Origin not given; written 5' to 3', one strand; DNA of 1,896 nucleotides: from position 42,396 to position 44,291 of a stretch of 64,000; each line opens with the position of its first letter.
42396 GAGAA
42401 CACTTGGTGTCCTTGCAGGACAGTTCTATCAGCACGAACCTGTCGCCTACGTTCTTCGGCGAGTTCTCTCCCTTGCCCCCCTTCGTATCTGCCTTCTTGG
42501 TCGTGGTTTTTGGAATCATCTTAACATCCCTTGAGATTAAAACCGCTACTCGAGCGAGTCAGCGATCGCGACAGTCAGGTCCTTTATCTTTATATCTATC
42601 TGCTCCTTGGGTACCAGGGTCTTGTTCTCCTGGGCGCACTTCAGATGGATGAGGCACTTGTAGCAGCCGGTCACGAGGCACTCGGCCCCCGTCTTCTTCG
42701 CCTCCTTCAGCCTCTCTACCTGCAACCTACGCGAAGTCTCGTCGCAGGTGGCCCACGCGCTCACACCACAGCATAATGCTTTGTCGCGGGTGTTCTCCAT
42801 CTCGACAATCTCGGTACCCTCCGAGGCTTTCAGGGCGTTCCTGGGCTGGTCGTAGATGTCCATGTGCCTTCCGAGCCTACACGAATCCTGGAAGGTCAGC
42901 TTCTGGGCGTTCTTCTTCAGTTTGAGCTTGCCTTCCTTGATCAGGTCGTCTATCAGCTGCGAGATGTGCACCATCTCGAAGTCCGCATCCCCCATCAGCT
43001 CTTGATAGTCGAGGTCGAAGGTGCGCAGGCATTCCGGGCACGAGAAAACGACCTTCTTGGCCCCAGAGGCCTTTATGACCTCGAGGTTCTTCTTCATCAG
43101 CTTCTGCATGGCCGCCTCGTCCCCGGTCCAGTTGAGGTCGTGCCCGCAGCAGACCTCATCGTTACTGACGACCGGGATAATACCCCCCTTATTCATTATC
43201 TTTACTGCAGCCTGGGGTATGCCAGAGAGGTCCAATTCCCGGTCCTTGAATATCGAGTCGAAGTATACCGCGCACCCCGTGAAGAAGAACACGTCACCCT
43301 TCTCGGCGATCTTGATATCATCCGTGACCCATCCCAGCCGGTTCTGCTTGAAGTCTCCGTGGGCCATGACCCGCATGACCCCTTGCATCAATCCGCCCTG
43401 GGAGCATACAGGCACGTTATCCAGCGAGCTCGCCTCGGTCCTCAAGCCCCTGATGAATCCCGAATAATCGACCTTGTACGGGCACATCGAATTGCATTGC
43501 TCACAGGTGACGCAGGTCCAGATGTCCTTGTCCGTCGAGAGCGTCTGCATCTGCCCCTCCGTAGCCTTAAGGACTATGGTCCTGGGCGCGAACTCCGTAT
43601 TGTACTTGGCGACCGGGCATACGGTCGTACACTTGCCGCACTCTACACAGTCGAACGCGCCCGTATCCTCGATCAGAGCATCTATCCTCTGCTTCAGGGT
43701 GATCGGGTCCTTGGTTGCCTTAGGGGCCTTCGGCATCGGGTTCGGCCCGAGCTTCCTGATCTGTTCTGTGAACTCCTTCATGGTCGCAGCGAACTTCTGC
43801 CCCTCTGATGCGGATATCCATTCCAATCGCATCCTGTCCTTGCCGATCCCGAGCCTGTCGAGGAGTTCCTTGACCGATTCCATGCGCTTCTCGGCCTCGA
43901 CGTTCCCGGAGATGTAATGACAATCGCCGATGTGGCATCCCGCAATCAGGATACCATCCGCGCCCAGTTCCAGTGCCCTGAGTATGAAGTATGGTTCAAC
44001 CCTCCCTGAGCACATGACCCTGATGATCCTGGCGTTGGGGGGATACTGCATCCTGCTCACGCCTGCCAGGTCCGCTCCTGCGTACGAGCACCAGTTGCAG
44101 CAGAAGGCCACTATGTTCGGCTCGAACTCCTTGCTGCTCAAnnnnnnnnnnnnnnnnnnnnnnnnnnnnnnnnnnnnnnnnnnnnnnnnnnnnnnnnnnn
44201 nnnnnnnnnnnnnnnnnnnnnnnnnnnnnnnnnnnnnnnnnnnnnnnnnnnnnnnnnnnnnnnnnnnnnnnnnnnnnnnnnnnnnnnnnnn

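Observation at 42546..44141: MvhD fused to an HdrC-HdrB (HdrD-like) module in a single polypeptide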

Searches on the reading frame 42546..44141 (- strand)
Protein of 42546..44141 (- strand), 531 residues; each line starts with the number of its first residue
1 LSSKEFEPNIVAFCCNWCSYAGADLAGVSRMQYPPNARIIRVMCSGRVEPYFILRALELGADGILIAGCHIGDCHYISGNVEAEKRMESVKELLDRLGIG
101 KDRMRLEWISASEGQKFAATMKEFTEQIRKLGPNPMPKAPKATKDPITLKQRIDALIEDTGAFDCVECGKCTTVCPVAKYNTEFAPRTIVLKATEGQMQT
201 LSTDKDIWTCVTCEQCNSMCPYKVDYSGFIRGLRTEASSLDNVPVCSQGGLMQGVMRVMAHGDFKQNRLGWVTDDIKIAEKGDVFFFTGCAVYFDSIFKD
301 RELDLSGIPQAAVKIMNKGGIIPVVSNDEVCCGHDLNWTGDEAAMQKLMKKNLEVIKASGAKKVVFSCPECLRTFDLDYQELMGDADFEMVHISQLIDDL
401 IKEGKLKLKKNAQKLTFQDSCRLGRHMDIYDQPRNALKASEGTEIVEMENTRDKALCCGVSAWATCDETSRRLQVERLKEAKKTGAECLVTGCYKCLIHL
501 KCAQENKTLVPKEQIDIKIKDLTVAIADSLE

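Call 5: search_protein_families(library=pfam, proteins=[window:42546-44141:-], max_evalue=0.01)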
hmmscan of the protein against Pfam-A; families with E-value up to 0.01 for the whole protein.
window:42546-44141:- (531 aa): 8 families
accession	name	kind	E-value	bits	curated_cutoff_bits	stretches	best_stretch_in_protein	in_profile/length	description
PF02662.21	FlpD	-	1.1e-57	193.8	22.3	1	10-132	1-123/123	Methyl-viologen-reducing hydrogenase, delta subunit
PF02754.22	CCG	-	2.4e-24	85.7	20.6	2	416-501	2-85/85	Cysteine-rich domain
PF13183.11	Fer4_8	-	1.3e-10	42.1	27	1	164-224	4-68/68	4Fe-4S dicluster domain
PF13534.11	Fer4_17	-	5.5e-10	40.1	22.2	2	165-225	2-61/61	4Fe-4S dicluster domain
PF13237.11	Fer4_10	-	3.6e-07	30.4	25.5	1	164-221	8-53/53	4Fe-4S dicluster domain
PF12838.12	Fer4_7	-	7.9e-06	26.7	27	1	165-224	2-52/52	4Fe-4S dicluster domain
PF13187.11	Fer4_9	-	8e-06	26.2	27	1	164-223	1-50/52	4Fe-4S dicluster domain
PF13484.11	Fer4_16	-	0.00015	22.9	30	1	165-223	2-66/66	4Fe-4S double cluster binding domain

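Call 7: find_homologous_proteins(query=window:42546-44141:-, max_evalue=1e-10)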
Query window:42546-44141:- (531 aa): 5465 proteins with E <= 1e-10 among 8000 candidates; the best 120 are listed.
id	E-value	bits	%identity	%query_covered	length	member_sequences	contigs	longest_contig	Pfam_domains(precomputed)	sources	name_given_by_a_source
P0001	0.0e+0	1231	100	100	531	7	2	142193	PF02662.22,PF12838.13,PF13534.12,PF02754.22,PF13237.12,PF13183.12,PF13187.12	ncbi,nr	ncbi:MAG: hydrogenase iron-sulfur subunit [Thermoplasmata archaeon]|nr:hydrogenase iron-sulfur subun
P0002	0.0e+0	1080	84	100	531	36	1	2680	PF02662.22,PF13534.12,PF02754.22,PF13237.12,PF13183.12,PF13187.12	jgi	-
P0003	0.0e+0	1053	82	100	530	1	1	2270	PF02662.22,PF12838.13,PF13534.12,PF02754.22,PF13237.12,PF13183.12,PF13187.12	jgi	jgi:Fe-S oxidoreductase/coenzyme F420-reducing hydrogenase delta subunit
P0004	0.0e+0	1037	80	100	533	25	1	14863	PF02662.22,PF13534.12,PF02754.22,PF13237.12,PF13183.12,PF13187.12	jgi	-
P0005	0.0e+0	1025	80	100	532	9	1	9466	PF02662.22,PF13534.12,PF02754.22,PF13237.12,PF13183.12,PF13187.12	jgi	jgi:heterodisulfide reductase subunit D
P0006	0.0e+0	1021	80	100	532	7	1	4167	PF02662.22,PF13534.12,PF02754.22,PF13237.12,PF13183.12,PF13187.12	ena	-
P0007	0.0e+0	1013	79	100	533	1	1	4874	PF02662.22,PF13746.12,PF13534.12,PF02754.22,PF13237.12,PF13183.12,PF13187.12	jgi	-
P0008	0.0e+0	1012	80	100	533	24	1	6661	PF02662.22,PF13746.12,PF13534.12,PF02754.22,PF13237.12,PF13183.12,PF13187.12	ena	-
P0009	0.0e+0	1012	78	100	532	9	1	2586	PF02662.22,PF12838.13,PF13534.12,PF02754.22,PF13237.12,PF13183.12,PF13187.12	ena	-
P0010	0.0e+0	1011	78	100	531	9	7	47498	PF02662.22,PF13534.12,PF02754.22,PF13237.12,PF13183.12,PF13187.12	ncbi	-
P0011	0.0e+0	1010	79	100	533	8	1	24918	PF02662.22,PF13534.12,PF02754.22,PF13237.12,PF13183.12,PF13187.12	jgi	jgi:heterodisulfide reductase subunit D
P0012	2.7e-298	1008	78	100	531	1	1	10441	PF02662.22,PF13746.12,PF13534.12,PF02754.22,PF13237.12,PF13183.12,PF13187.12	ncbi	-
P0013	3.4e-298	1008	80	100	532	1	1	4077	PF02662.22,PF13534.12,PF02754.22,PF13237.12,PF13183.12,PF13187.12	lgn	-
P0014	7.7e-298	1007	78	100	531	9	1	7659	PF02662.22,PF13534.12,PF02754.22,PF13237.12,PF13183.12,PF13187.12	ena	-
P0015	8.3e-298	1007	78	100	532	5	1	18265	PF02662.22,PF13534.12,PF02754.22,PF13237.12,PF13183.12,PF13187.12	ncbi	-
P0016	1.0e-297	1006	78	100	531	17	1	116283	PF02662.22,PF13534.12,PF02754.22,PF13237.12,PF13183.12,PF13187.12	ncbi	-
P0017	1.7e-297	1006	79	100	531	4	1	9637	PF02662.22,PF13534.12,PF02754.22,PF13237.12,PF13183.12,PF13187.12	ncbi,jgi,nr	ncbi:MAG: hydrogenase iron-sulfur subunit [Thermoplasmata archaeon]|jgi:Fe-S oxidoreductase/coenzyme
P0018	4.0e-297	1004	78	100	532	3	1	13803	PF02662.22,PF12838.13,PF13534.12,PF02754.22,PF13237.12,PF13183.12,PF13187.12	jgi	-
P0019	8.9e-297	1003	78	100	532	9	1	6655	PF02662.22,PF13534.12,PF02754.22,PF13237.12,PF13183.12,PF13187.12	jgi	-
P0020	1.7e-296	1002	79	100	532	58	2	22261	PF02662.22,PF13534.12,PF02754.22,PF13237.12,PF13183.12,PF13187.12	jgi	-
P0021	5.8e-296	1001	77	100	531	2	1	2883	PF02662.22,PF13534.12,PF02754.22,PF13237.12,PF13183.12,PF13187.12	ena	-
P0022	1.0e-295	1000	78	100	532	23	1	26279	PF02662.22,PF13534.12,PF02754.22,PF13237.12,PF13183.12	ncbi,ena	-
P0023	2.2e-295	999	78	100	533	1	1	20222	PF02662.22,PF13746.12,PF13534.12,PF02754.22,PF13237.12,PF13183.12,PF13187.12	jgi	-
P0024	3.0e-295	998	78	100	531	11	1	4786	PF02662.22,PF13534.12,PF02754.22,PF13237.12,PF13183.12,PF13187.12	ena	-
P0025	3.0e-295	998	79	100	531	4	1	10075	PF02662.22,PF13534.12,PF02754.22,PF13183.12,PF13187.12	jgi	jgi:coenzyme F420-reducing hydrogenase delta subunit/Fe-S oxidoreductase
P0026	1.1e-293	993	77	100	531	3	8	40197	PF02662.22,PF13534.12,PF02754.22,PF13237.12,PF13183.12,PF13187.12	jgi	jgi:heterodisulfide reductase subunit D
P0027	6.0e-293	991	77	100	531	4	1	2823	PF02662.22,PF13534.12,PF02754.22,PF13237.12,PF13183.12,PF13187.12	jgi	-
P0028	8.0e-293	990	77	100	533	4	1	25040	PF02662.22,PF13534.12,PF02754.22,PF13237.12,PF13183.12,PF13187.12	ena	-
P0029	1.5e-292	989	77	100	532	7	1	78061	PF02662.22,PF13746.12,PF13534.12,PF02754.22,PF13237.12,PF13183.12,PF13187.12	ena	-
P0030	1.8e-292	989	78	100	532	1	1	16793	PF02662.22,PF13534.12,PF02754.22,PF13237.12,PF13183.12,PF13187.12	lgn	-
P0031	2.4e-292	989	78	100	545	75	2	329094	PF02662.22,PF13484.12,PF13534.12,PF02754.22,PF13237.12,PF13183.12,PF13187.12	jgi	jgi:Fe-S oxidoreductase/coenzyme F420-reducing hydrogenase delta subunit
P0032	6.3e-292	987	77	100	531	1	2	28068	PF02662.22,PF13484.12,PF13534.12,PF02754.22,PF13237.12,PF13183.12,PF13187.12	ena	-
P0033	1.2e-291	986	76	100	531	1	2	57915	PF02662.22,PF13484.12,PF13534.12,PF02754.22,PF13237.12,PF13183.12,PF13187.12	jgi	jgi:Fe-S oxidoreductase/coenzyme F420-reducing hydrogenase delta subunit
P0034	2.7e-291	985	77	100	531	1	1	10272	PF02662.22,PF13534.12,PF02754.22,PF13237.12,PF13183.12,PF13187.12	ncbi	-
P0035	3.2e-291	985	76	100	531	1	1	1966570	PF02662.22,PF13534.12,PF02754.22,PF13237.12,PF13183.12,PF13187.12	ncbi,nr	ncbi:MAG: hydrogenase iron-sulfur subunit [Methanobacteriota archaeon]|nr:MAG: hydrogenase iron-sulf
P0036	6.1e-291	984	75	100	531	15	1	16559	PF02662.22,PF13534.12,PF02754.22,PF13237.12,PF13183.12,PF13187.12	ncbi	-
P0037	6.4e-291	984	76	100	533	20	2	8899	PF02662.22,PF13534.12,PF02754.22,PF13237.12,PF13183.12,PF13187.12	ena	-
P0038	9.2e-291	983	75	100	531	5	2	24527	PF02662.22,PF13534.12,PF02754.22,PF13237.12,PF13183.12,PF13187.12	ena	-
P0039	1.3e-290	983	76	100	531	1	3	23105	PF02662.22,PF13534.12,PF02754.22,PF13237.12,PF13183.12,PF13187.12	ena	-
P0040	1.8e-290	982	76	100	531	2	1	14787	PF02662.22,PF13484.12,PF13534.12,PF02754.22,PF13237.12,PF13183.12,PF13187.12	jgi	-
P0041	2.7e-290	982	76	100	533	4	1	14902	PF02662.22,PF13746.12,PF13534.12,PF02754.22,PF13237.12,PF13183.12,PF13187.12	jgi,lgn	-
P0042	4.5e-290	981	75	100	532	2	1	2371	PF02662.22,PF13746.12,PF13534.12,PF02754.22,PF13237.12,PF13183.12,PF13187.12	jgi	jgi:Fe-S oxidoreductase/coenzyme F420-reducing hydrogenase delta subunit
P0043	1.1e-289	980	77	100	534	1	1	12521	PF02662.22,PF13534.12,PF02754.22,PF13237.12,PF13183.12,PF13187.12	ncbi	-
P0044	1.6e-289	979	76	100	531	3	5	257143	PF02662.22,PF13534.12,PF02754.22,PF13237.12,PF13183.12,PF13187.12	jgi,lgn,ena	-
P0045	8.0e-289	977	76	100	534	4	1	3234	PF02662.22,PF13746.12,PF13534.12,PF02754.22,PF13237.12,PF13183.12,PF13187.12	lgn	-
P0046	1.0e-288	977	76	100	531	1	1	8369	PF02662.22,PF13534.12,PF02754.22,PF13237.12,PF13183.12,PF13187.12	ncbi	-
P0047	1.3e-288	976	77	100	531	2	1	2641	PF02662.22,PF13534.12,PF02754.22,PF13237.12,PF13183.12,PF13187.12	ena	-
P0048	1.5e-288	976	75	100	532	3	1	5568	PF02662.22,PF13534.12,PF02754.22,PF13237.12,PF13183.12,PF13187.12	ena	-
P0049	1.8e-288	976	76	100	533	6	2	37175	PF02662.22,PF13534.12,PF02754.22,PF13237.12,PF13183.12,PF13187.12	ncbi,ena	-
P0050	2.3e-288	975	76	100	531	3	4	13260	PF02662.22,PF13534.12,PF02754.22,PF13237.12,PF13183.12,PF13187.12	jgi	-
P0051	1.7e-287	973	75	100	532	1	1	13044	PF02662.22,PF13534.12,PF02754.22,PF13237.12,PF13183.12,PF13187.12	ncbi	-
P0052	1.7e-287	973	75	100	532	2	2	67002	PF02662.22,PF13746.12,PF13534.12,PF02754.22,PF13237.12,PF13183.12,PF13187.12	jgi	-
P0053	2.2e-287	972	76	100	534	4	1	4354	PF02662.22,PF13534.12,PF02754.22,PF13237.12,PF13183.12,PF13187.12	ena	-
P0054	6.5e-287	971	75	100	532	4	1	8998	PF02662.22,PF13534.12,PF02754.22,PF13237.12,PF13183.12,PF13187.12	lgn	-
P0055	3.1e-269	912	86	85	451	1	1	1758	PF02662.22,PF13534.12,PF02754.22,PF13237.12,PF13183.12,PF13187.12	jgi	jgi:Fe-S oxidoreductase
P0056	8.5e-269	911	76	94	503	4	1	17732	PF02662.22,PF13534.12,PF02754.22,PF13237.12,PF13183.12,PF13187.12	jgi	-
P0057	2.5e-230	784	74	84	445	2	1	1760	PF02662.22,PF13534.12,PF02754.22,PF13237.12,PF13183.12,PF13187.12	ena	-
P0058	3.1e-223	761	61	100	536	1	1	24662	PF02662.22,PF13484.12,PF13534.12,PF02754.22,PF13183.12,PF13187.12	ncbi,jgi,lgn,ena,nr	ncbi:MAG: hydrogenase iron-sulfur subunit [Thermoplasmata archaeon]|nr:hydrogenase iron-sulfur subun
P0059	1.0e-222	759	59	100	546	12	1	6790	PF02662.22,PF12838.13,PF13534.12,PF02754.22,PF13237.12,PF13183.12,PF13187.12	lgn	-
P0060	3.7e-222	757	60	99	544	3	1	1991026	PF02662.22,PF13534.12,PF02754.22,PF13183.12,PF13187.12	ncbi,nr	ncbi:MAG: hydrogenase iron-sulfur subunit [Methanobacteriota archaeon]|nr:MAG: hydrogenase iron-sulf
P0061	3.2e-221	754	60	99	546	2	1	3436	PF02662.22,PF13534.12,PF02754.22,PF13237.12,PF13183.12,PF13187.12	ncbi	-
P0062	3.5e-221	754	59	100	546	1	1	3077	PF02662.22,PF13534.12,PF02754.22,PF13237.12,PF13183.12,PF13187.12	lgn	-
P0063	3.9e-221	754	60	100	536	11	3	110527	PF02662.22,PF13746.12,PF13484.12,PF12838.13,PF13534.12,PF02754.22,PF13237.12,PF13183.12,PF13187.12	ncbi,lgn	ncbi:MAG: hydrogenase iron-sulfur subunit [Thermoplasmata archaeon]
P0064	4.9e-221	753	59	100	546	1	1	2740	PF02662.22,PF12838.13,PF13534.12,PF02754.22,PF13237.12,PF13183.12,PF13187.12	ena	-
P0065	6.2e-221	753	59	99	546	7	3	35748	PF02662.22,PF13534.12,PF02754.22,PF13183.12,PF13187.12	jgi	jgi:Fe-S oxidoreductase/coenzyme F420-reducing hydrogenase delta subunit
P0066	1.8e-220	751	58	100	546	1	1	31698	PF02662.22,PF12838.13,PF13534.12,PF02754.22,PF13237.12,PF13183.12,PF13187.12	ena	-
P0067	2.4e-220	751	58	100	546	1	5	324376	PF02662.22,PF12838.13,PF13534.12,PF02754.22,PF13237.12,PF13183.12,PF13187.12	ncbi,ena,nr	ncbi:MAG: hydrogenase iron-sulfur subunit [Thermoplasmata archaeon]|nr:hydrogenase iron-sulfur subun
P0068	4.4e-220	750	58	100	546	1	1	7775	PF02662.22,PF13534.12,PF02754.22,PF13183.12,PF13187.12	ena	-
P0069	2.4e-219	748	58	100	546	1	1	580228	PF02662.22,PF13534.12,PF02754.22,PF13183.12,PF13187.12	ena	-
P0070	3.0e-219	747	59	99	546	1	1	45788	PF02662.22,PF13534.12,PF02754.22,PF13237.12,PF13183.12,PF13187.12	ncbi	-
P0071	4.1e-219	747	60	99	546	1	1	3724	PF02662.22,PF13746.12,PF13534.12,PF02754.22,PF13237.12,PF13183.12,PF13187.12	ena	-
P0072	4.7e-219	747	58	100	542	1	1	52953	PF02662.22,PF13534.12,PF02754.22,PF13183.12,PF13187.12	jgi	-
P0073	8.3e-219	746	60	99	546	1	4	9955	PF02662.22,PF13746.12,PF13534.12,PF02754.22,PF13237.12,PF13183.12,PF13187.12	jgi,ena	jgi:Fe-S oxidoreductase/coenzyme F420-reducing hydrogenase delta subunit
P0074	1.1e-218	746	60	99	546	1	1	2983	PF02662.22,PF13746.12,PF13534.12,PF02754.22,PF13237.12,PF13183.12,PF13187.12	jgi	-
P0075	1.3e-218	745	60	99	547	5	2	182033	PF02662.22,PF13484.12,PF13534.12,PF02754.22,PF13237.12,PF13183.12,PF13187.12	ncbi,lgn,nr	ncbi:MAG: hydrogenase iron-sulfur subunit [Methanomassiliicoccales archaeon]|nr:MAG: hydrogenase iro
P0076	2.9e-218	744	58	100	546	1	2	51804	PF02662.22,PF13534.12,PF02754.22,PF13183.12,PF13187.12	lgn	-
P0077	8.1e-218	743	58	99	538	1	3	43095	PF02662.22,PF13746.12,PF13484.12,PF12838.13,PF13534.12,PF02754.22,PF13237.12,PF13183.12,PF13187.12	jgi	jgi:heterodisulfide reductase subunit D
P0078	1.2e-217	742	61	99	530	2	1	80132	PF02662.22,PF13746.12,PF13484.12,PF12838.13,PF13534.12,PF02754.22,PF13237.12,PF13183.12,PF13187.12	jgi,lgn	jgi:Fe-S oxidoreductase/coenzyme F420-reducing hydrogenase delta subunit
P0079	2.0e-216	738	59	100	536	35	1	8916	PF02662.22,PF13746.12,PF13484.12,PF12838.13,PF13534.12,PF02754.22,PF13183.12,PF13187.12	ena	-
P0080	2.2e-216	738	59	99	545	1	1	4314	PF02662.22,PF13484.12,PF13534.12,PF02754.22,PF13237.12,PF13183.12,PF13187.12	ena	-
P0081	2.6e-216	738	59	99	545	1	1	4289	PF02662.22,PF13484.12,PF13534.12,PF02754.22,PF13237.12,PF13183.12,PF13187.12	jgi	-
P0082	3.2e-216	737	57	99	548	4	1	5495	PF02662.22,PF13746.12,PF13534.12,PF02754.22,PF13183.12,PF13187.12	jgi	jgi:heterodisulfide reductase subunit D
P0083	3.5e-216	737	59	99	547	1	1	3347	PF02662.22,PF13746.12,PF13534.12,PF02754.22,PF13183.12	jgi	-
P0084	4.6e-216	737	58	100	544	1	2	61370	PF02662.22,PF13746.12,PF13484.12,PF13534.12,PF02754.22,PF13237.12,PF13183.12,PF13187.12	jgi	-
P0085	7.0e-216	736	59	99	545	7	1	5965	PF02662.22,PF13484.12,PF13534.12,PF02754.22,PF13237.12,PF13183.12,PF13187.12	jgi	-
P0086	7.8e-216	736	59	99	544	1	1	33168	PF02662.22,PF13746.12,PF13534.12,PF02754.22,PF13237.12,PF13183.12,PF13187.12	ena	-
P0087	1.1e-215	736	58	99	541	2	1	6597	PF02662.22,PF13746.12,PF13484.12,PF13534.12,PF02754.22,PF13237.12,PF13183.12,PF13187.12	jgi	-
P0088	1.6e-215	735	58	100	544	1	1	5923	PF02662.22,PF13746.12,PF13534.12,PF02754.22,PF13237.12,PF13183.12,PF13187.12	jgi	-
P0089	1.6e-215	735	58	99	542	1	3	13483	PF02662.22,PF13746.12,PF13534.12,PF02754.22,PF13237.12,PF13183.12,PF13187.12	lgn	-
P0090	1.7e-215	735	57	99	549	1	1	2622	PF02662.22,PF13746.12,PF13484.12,PF12838.13,PF13534.12,PF02754.22,PF13237.12,PF13183.12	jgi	jgi:Fe-S oxidoreductase/coenzyme F420-reducing hydrogenase delta subunit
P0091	1.9e-215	735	58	100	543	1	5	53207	PF02662.22,PF13746.12,PF13484.12,PF13534.12,PF02754.22,PF13237.12,PF13183.12,PF13187.12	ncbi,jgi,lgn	jgi:Fe-S oxidoreductase/coenzyme F420-reducing hydrogenase delta subunit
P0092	3.8e-215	734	58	99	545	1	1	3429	PF02662.22,PF13746.12,PF13484.12,PF13534.12,PF02754.22,PF13237.12,PF13183.12,PF13187.12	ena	-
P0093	4.2e-215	734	59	99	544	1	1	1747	PF02662.22,PF13484.12,PF13534.12,PF02754.22,PF13237.12,PF13183.12,PF13187.12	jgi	jgi:Fe-S oxidoreductase/coenzyme F420-reducing hydrogenase delta subunit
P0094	4.3e-215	734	59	99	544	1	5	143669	PF02662.22,PF13484.12,PF13534.12,PF02754.22,PF13237.12,PF13183.12,PF13187.12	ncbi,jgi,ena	ncbi:MAG TPA: hydrogenase iron-sulfur subunit [Thermoplasmata archaeon]|jgi:Fe-S oxidoreductase/coen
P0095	6.0e-215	733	59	99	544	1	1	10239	PF02662.22,PF13484.12,PF13534.12,PF02754.22,PF13237.12,PF13183.12,PF13187.12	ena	-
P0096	6.1e-215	733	58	99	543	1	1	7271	PF02662.22,PF13746.12,PF13534.12,PF02754.22,PF13237.12,PF13183.12,PF13187.12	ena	-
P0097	6.8e-215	733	58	100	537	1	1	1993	PF02662.22,PF13484.12,PF13534.12,PF02754.22,PF13237.12,PF13183.12,PF13187.12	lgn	-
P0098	1.8e-214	732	58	99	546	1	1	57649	PF02662.22,PF13746.12,PF13534.12,PF02754.22,PF13237.12,PF13183.12,PF13187.12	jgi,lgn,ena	jgi:Fe-S oxidoreductase/coenzyme F420-reducing hydrogenase delta subunit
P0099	1.9e-214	732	59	99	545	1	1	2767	PF02662.22,PF13746.12,PF13484.12,PF13534.12,PF02754.22,PF13237.12,PF13183.12,PF13187.12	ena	-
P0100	2.3e-214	731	58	99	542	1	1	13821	PF02662.22,PF13746.12,PF13484.12,PF13534.12,PF02754.22,PF13237.12,PF13183.12,PF13187.12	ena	-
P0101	2.8e-214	731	59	100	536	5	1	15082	PF02662.22,PF13484.12,PF13534.12,PF02754.22,PF13237.12,PF13183.12,PF13187.12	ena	-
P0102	4.4e-214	730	58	99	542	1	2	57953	PF02662.22,PF13746.12,PF13484.12,PF13534.12,PF02754.22,PF13237.12,PF13183.12,PF13187.12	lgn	-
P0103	5.3e-214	730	58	99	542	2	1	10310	PF02662.22,PF13746.12,PF13484.12,PF13534.12,PF02754.22,PF13237.12,PF13183.12,PF13187.12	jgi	jgi:Fe-S oxidoreductase/coenzyme F420-reducing hydrogenase delta subunit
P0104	6.1e-214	730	58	99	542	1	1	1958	PF02662.22,PF13746.12,PF13484.12,PF13534.12,PF02754.22,PF13237.12,PF13183.12,PF13187.12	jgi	jgi:heterodisulfide reductase subunit D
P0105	6.9e-214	730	58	99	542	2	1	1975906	PF02662.22,PF13746.12,PF13484.12,PF13534.12,PF02754.22,PF13237.12,PF13183.12,PF13187.12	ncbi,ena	-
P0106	7.4e-214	730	59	99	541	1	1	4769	PF02662.22,PF13534.12,PF02754.22,PF13237.12,PF13183.12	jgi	jgi:heterodisulfide reductase subunit D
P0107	9.7e-214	729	59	99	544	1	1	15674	PF02662.22,PF13746.12,PF13534.12,PF02754.22,PF13237.12,PF13183.12,PF13187.12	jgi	jgi:Fe-S oxidoreductase/coenzyme F420-reducing hydrogenase delta subunit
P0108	1.1e-213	729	59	99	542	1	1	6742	PF02662.22,PF13746.12,PF13534.12,PF02754.22,PF13237.12,PF13183.12,PF13187.12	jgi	-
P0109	1.2e-213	729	56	99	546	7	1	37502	PF02662.22,PF13534.12,PF02754.22,PF13237.12,PF13183.12,PF13187.12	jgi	jgi:heterodisulfide reductase subunit D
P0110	1.3e-213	729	58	99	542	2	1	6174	PF02662.22,PF13746.12,PF13534.12,PF02754.22,PF13237.12,PF13183.12,PF13187.12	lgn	-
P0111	1.5e-213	729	58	99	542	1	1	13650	PF02662.22,PF13746.12,PF13534.12,PF02754.22,PF13237.12,PF13183.12,PF13187.12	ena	-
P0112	1.7e-213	728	58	99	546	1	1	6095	PF02662.22,PF13746.12,PF13534.12,PF02754.22,PF13237.12,PF13183.12,PF13187.12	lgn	-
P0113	2.0e-213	728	57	99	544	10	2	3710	PF02662.22,PF13746.12,PF13534.12,PF02754.22,PF13237.12,PF13183.12,PF13187.12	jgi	jgi:heterodisulfide reductase subunit D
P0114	2.1e-213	728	57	99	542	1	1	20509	PF02662.22,PF13746.12,PF13484.12,PF13534.12,PF02754.22,PF13237.12,PF13183.12,PF13187.12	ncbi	-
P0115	2.6e-213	728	58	99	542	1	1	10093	PF02662.22,PF13746.12,PF13534.12,PF02754.22,PF13237.12,PF13183.12,PF13187.12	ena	-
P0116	4.4e-213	727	58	99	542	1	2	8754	PF02662.22,PF13746.12,PF13534.12,PF02754.22,PF13237.12,PF13183.12,PF13187.12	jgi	jgi:Fe-S oxidoreductase/coenzyme F420-reducing hydrogenase delta subunit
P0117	4.7e-213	727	58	99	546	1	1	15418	PF02662.22,PF13746.12,PF13484.12,PF13534.12,PF02754.22,PF13237.12,PF13183.12,PF13187.12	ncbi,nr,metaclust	ncbi:MAG: hypothetical protein A3K67_04640 [Euryarchaeota archaeon RBG_16_62_10]|nr:MAG: hypothetica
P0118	5.0e-213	727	58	99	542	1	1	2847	PF02662.22,PF13746.12,PF13484.12,PF13534.12,PF02754.22,PF13237.12,PF13183.12,PF13187.12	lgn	-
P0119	7.3e-213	726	56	99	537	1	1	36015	PF02662.22,PF13746.12,PF13484.12,PF12838.13,PF13534.12,PF02754.22,PF13237.12,PF13183.12,PF13187.12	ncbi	-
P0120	8.9e-213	726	56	99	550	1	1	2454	PF02662.22,PF13746.12,PF13484.12,PF12838.13,PF13534.12,PF02754.22,PF13237.12,PF13183.12,PF13187.12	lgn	-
